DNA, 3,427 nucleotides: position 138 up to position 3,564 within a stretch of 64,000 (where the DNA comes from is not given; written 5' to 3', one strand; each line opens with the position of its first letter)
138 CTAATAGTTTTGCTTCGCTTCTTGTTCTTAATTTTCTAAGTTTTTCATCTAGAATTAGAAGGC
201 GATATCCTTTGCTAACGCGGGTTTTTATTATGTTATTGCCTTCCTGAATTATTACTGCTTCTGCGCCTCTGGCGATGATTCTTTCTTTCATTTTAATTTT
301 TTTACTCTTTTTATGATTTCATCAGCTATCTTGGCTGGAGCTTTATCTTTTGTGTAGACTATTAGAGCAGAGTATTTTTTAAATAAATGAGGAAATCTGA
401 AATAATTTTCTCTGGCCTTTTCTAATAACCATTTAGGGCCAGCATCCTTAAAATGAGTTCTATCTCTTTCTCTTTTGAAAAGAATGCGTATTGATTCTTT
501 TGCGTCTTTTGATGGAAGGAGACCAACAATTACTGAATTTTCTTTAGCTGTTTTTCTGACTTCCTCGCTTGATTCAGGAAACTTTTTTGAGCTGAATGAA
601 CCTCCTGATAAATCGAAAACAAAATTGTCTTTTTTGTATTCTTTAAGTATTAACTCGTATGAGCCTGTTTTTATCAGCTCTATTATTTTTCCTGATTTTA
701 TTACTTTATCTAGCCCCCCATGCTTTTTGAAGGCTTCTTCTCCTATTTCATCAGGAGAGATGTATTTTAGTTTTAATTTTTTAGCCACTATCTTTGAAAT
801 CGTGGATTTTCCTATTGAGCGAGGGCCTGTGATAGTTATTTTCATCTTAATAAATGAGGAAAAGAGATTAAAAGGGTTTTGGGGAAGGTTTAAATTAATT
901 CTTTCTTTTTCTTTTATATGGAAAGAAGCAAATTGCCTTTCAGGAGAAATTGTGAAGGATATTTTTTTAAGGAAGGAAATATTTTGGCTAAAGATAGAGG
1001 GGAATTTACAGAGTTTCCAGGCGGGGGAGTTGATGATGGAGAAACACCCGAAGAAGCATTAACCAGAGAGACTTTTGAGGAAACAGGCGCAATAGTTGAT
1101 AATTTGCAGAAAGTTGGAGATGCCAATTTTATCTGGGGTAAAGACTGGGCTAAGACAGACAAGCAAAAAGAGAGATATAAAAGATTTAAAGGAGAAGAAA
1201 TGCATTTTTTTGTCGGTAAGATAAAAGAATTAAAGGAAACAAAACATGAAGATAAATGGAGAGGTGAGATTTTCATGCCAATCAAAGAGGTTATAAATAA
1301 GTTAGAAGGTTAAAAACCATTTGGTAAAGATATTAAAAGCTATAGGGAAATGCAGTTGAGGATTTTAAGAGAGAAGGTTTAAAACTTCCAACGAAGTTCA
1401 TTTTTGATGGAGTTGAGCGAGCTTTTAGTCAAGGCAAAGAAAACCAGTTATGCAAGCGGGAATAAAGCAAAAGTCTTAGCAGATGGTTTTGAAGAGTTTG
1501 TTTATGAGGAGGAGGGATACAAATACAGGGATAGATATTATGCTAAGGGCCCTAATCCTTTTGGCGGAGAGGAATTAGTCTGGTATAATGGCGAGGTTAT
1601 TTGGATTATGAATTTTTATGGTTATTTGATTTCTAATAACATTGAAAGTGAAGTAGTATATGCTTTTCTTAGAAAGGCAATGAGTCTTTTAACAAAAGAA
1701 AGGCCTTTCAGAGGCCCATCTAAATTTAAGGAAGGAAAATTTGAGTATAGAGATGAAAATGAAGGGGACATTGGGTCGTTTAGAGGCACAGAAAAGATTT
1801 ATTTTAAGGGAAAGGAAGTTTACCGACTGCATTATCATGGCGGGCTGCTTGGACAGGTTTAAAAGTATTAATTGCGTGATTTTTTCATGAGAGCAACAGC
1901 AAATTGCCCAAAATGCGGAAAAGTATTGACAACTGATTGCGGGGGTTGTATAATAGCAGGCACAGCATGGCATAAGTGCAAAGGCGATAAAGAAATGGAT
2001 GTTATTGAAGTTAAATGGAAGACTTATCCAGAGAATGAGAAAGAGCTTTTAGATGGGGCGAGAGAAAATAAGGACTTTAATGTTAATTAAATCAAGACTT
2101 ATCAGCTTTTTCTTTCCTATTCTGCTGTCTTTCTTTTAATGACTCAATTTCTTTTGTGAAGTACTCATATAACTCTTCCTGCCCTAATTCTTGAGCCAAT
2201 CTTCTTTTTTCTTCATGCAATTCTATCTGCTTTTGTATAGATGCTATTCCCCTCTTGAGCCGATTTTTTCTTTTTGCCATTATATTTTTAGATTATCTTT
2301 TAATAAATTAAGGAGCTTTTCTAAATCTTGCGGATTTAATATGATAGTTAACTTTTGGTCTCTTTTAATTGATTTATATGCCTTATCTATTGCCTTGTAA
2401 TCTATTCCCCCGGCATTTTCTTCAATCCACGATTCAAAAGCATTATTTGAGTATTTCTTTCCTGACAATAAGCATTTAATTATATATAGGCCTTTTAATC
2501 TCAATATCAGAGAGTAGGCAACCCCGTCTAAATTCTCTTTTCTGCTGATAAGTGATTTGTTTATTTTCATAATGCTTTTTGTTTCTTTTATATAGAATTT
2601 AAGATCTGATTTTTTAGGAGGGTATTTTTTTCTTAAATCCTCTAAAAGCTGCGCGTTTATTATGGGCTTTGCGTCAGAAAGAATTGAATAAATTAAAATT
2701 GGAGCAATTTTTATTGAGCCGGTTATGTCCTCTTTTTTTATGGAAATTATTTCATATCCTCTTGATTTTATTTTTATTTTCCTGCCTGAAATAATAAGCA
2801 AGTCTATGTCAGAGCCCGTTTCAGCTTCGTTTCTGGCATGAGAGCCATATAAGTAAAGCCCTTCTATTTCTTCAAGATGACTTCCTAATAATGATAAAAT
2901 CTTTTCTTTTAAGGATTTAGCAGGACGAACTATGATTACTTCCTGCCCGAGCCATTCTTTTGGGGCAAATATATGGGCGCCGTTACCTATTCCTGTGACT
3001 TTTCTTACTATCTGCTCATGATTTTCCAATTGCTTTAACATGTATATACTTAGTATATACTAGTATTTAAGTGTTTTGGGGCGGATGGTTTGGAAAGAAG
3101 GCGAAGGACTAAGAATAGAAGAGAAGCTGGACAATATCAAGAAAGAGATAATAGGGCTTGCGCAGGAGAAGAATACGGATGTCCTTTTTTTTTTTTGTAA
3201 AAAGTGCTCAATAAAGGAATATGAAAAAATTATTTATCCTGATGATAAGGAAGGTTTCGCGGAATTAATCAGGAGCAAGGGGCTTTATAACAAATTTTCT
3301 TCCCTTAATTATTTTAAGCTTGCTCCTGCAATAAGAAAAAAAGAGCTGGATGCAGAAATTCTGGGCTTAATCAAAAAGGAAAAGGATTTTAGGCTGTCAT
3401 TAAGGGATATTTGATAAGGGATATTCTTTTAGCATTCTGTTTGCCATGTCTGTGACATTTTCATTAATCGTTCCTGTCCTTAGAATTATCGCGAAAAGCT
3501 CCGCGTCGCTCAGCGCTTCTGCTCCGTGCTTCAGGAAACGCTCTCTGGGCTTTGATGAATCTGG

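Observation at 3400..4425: DUF4258/DUF2283-like toxin-antitoxin cassette lodged between two paralogous RadC-like 5-prime gene fragments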

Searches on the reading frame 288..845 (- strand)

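Call 85: search_protein_families(library=padloc, proteins=[window:288-845:-], max_evalue=0.01)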
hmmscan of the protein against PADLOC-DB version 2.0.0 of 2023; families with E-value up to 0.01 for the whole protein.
window:288-845:- (185 aa): 2 families
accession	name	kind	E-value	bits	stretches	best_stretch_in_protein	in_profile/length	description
PDLC02911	VakA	-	0.00019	20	1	1-30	3-32/163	-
PDLC04790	PDC-S01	-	0.0031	14.3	1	3-34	30-61/422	-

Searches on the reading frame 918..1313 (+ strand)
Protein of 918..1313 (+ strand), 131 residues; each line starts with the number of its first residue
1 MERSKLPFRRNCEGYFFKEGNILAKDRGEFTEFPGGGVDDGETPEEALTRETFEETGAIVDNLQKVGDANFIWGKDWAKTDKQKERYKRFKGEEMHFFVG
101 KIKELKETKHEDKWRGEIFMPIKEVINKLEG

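Call 3: search_protein_families(library=pfam, proteins=[window:918-1313:+], max_evalue=1)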
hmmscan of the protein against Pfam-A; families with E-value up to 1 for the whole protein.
window:918-1313:+ (131 aa): 4 families
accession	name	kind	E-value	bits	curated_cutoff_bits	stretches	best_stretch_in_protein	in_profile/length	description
PF00293.34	NUDIX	-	1.8e-13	51.1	21.1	1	27-125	28-118/134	NUDIX domain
PF22327.2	Nudt16-like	-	0.0012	19.3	27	1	33-71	37-75/161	U8 snoRNA-decapping enzyme-like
PF14815.12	NUDIX_4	-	0.024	14.9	35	1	28-67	24-59/113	NUDIX domain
PF20088.4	DUF6480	-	0.038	14.3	25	1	34-47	20-33/78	Family of unknown function (DUF6480)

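Call 85: search_protein_families(library=padloc, proteins=[window:918-1313:+], max_evalue=0.01)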
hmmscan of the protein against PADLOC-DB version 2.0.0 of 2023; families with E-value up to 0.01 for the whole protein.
window:918-1313:+ (131 aa): 1 family
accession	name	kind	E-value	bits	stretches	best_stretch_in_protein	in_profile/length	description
PDLC04899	PDC-S07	-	2.6e-09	34.8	1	27-68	31-72/135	-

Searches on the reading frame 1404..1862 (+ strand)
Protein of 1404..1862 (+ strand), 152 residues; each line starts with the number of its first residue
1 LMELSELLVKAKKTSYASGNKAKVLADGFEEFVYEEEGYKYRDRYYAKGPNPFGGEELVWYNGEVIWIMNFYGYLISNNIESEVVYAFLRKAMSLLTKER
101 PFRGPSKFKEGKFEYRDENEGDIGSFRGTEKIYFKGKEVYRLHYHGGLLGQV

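Call 3: search_protein_families(library=pfam, proteins=[window:1404-1862:+], max_evalue=1)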
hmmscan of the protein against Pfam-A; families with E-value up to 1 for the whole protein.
window:1404-1862:+ (152 aa): 1 family
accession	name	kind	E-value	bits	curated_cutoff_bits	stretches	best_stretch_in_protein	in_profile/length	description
PF18931.5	DUF5680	-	1.4e-31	109.4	25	1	49-149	5-104/104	Domain of unknown function (DUF5680)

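Call 85: search_protein_families(library=padloc, proteins=[window:1404-1862:+], max_evalue=0.01)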
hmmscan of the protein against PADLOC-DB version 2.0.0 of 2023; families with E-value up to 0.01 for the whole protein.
window:1404-1862:+ (152 aa): 0 families

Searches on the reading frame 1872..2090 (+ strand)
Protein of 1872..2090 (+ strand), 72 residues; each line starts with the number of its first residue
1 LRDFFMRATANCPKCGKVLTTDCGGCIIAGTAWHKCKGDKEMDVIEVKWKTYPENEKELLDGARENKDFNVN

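Call 35: search_protein_families(library=pfam, proteins=[window:1872-2090:+], max_evalue=1)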
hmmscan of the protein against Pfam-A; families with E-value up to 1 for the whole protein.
window:1872-2090:+ (72 aa): 1 family
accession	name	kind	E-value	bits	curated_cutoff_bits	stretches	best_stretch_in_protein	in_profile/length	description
PF13248.11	Zn_ribbon_3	-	0.038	13.9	27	1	9-22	2-15/26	zinc-ribbon domain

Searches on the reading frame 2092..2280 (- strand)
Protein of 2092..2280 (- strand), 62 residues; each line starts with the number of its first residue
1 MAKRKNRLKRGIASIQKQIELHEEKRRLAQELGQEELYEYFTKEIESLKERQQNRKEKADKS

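Call 3: search_protein_families(library=pfam, proteins=[window:2092-2280:-], max_evalue=1)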
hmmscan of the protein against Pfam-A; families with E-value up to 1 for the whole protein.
window:2092-2280:- (62 aa): 1 family
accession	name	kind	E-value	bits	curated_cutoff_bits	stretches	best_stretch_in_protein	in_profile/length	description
PF13747.11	DUF4164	-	0.028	15.3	27.2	1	3-37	25-60/89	Domain of unknown function (DUF4164)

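Call 85: search_protein_families(library=padloc, proteins=[window:2092-2280:-], max_evalue=0.01)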
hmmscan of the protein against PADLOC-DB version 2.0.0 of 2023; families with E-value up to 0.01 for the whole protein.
window:2092-2280:- (62 aa): 0 families

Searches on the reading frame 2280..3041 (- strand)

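Call 3: search_protein_families(library=pfam, proteins=[window:2280-3041:-], max_evalue=1)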
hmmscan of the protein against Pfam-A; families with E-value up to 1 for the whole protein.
window:2280-3041:- (253 aa): 6 families
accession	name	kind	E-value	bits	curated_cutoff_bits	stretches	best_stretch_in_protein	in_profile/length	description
PF18765.7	Polbeta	-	8.1e-09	36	26.9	1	46-128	1-88/93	Polymerase beta, Nucleotidyltransferase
PF01909.29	NTP_transf_2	-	1.1e-07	32.5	21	1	54-103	10-47/93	Nucleotidyltransferase domain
PF09853.14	DUF2080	-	0.00011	22.3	21.5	1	11-38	18-45/50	Putative transposon-encoded protein (DUF2080)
PF21178.2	Itf52_C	-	0.035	14.3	27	1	144-168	17-40/51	Intraflagellar transport protein 52, C-terminal domain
PF22600.2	MTPAP-like_central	-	0.053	14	27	1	43-88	24-68/139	Poly(A) RNA polymerase, mitochondrial-like, central palm domain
PF12633.13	Adenyl_cycl_N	-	0.18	12.2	27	1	55-102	88-133/199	Adenylate cyclase NT domain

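Call 4: search_protein_families(library=ncbifam, proteins=[window:2280-3041:-], max_evalue=1)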
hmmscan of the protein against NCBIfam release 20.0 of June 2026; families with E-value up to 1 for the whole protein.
window:2280-3041:- (253 aa): 4 families
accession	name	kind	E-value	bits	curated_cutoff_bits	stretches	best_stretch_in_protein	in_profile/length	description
NF051895.1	anti_phage_HalB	equivalog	1.7e-10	40.9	190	1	62-169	2-108/211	anti-phage Hailong system nucleotidyltransferase HalB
NF033496.0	DUF2080_fam_acc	subfamily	1e-09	37.8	22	1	9-39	2-32/34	DUF2080 family transposase-associated protein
NF047752.1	MntA_antitoxin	equivalog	2.8e-06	27.2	60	1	58-101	6-45/106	type VII toxin-antitoxin system MntA family adenylyltransferase antitoxin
NF012212.1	ANT_9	subfamily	6e-05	22.4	340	1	47-95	8-57/249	aminoglycoside nucleotidyltransferase ANT(9)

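Call 85: search_protein_families(library=padloc, proteins=[window:2280-3041:-], max_evalue=0.01)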
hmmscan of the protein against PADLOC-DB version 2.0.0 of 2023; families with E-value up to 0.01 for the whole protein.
window:2280-3041:- (253 aa): 9 families
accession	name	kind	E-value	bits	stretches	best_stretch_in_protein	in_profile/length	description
PDLC04903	PDC-S09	-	2.2e-09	35.6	1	43-94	13-61/108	-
PDLC04368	PDC-M05A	-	2.3e-07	28.9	1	37-86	85-134/201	-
PDLC04904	PDC-S09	-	6e-06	24.4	1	44-83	12-49/104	-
PDLC04902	PDC-S09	-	7.6e-06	24.2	1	58-86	20-48/97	-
PDLC04906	PDC-S09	-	9.8e-06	23.9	1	45-83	4-48/98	-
PDLC04907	PDC-S09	-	1.6e-05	23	1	58-88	26-57/114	-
PDLC04369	PDC-M05A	-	7.3e-05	20.5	1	37-91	84-137/201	-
PDLC04372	PDC-M05A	-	0.0021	16.3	1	52-86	69-103/167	-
PDLC04905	PDC-S09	-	0.0083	14.5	0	58-84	20-47/101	-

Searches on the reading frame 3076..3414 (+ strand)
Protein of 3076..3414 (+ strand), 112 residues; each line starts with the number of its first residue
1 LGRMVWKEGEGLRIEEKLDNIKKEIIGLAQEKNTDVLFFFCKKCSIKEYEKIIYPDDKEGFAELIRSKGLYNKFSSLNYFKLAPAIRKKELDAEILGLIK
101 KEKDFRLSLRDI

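Call 3: search_protein_families(library=pfam, proteins=[window:3076-3414:+], max_evalue=1)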
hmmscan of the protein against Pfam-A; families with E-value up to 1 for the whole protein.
window:3076-3414:+ (112 aa): 1 family
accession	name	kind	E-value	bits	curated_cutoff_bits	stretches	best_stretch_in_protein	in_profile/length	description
PF17130.9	Peptidase_M99_m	-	0.065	13.6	27.5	0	69-105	15-55/73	beta-barrel domain of carboxypeptidase M99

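Call 4: search_protein_families(library=ncbifam, proteins=[window:3076-3414:+], max_evalue=1)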
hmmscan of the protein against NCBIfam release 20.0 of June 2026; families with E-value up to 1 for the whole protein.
window:3076-3414:+ (112 aa): 0 families

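Call 85: search_protein_families(library=padloc, proteins=[window:3076-3414:+], max_evalue=0.01)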
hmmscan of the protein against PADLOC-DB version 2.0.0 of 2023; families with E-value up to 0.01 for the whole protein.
window:3076-3414:+ (112 aa): 0 families
